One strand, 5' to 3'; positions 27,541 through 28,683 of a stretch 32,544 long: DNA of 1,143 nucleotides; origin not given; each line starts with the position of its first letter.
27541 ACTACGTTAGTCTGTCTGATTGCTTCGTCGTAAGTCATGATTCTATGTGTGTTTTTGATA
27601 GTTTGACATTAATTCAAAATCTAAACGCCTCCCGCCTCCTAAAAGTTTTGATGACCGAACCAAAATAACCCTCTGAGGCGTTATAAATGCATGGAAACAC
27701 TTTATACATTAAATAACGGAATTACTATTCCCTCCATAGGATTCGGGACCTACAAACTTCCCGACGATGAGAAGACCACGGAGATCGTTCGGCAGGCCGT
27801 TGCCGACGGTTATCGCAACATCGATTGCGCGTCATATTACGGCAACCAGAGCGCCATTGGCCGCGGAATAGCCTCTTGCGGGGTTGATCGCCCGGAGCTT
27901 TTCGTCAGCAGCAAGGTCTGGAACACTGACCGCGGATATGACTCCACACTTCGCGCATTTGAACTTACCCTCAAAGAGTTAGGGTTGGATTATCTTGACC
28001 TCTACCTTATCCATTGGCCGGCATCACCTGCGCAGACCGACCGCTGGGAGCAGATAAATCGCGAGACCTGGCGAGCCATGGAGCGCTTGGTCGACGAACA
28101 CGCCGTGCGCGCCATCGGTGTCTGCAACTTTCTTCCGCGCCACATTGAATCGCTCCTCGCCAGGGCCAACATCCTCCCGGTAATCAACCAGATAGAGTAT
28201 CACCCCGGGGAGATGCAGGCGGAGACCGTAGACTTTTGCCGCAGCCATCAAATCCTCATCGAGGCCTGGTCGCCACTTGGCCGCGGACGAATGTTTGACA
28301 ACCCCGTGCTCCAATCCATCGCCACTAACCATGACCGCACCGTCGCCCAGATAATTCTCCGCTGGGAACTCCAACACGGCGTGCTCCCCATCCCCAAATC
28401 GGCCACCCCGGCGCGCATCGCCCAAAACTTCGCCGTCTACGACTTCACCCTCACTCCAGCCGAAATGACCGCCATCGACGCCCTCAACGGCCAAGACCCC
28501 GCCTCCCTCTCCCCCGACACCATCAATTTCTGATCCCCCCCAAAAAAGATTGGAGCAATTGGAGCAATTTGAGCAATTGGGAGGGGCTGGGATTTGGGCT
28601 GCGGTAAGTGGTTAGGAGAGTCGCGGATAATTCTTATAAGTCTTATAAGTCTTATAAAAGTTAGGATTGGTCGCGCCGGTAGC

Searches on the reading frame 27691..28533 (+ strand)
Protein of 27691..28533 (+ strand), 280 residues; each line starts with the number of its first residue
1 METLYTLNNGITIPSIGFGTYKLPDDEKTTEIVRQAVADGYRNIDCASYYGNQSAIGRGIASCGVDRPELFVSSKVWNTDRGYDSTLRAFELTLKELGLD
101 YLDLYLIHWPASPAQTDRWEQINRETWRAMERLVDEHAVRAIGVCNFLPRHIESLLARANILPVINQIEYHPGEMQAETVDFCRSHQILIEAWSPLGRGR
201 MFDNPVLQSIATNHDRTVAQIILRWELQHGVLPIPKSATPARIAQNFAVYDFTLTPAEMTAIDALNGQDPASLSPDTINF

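Call 61: search_protein_families(library=pfam, proteins=[window:27691-28533:+], max_evalue=0.0001)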
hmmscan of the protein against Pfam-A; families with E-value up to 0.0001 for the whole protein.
window:27691-28533:+ (280 aa): 1 family
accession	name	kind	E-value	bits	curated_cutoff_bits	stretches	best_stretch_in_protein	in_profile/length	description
PF00248.27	Aldo_ket_red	-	1.2e-49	169.4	24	1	16-266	2-290/291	Aldo/keto reductase family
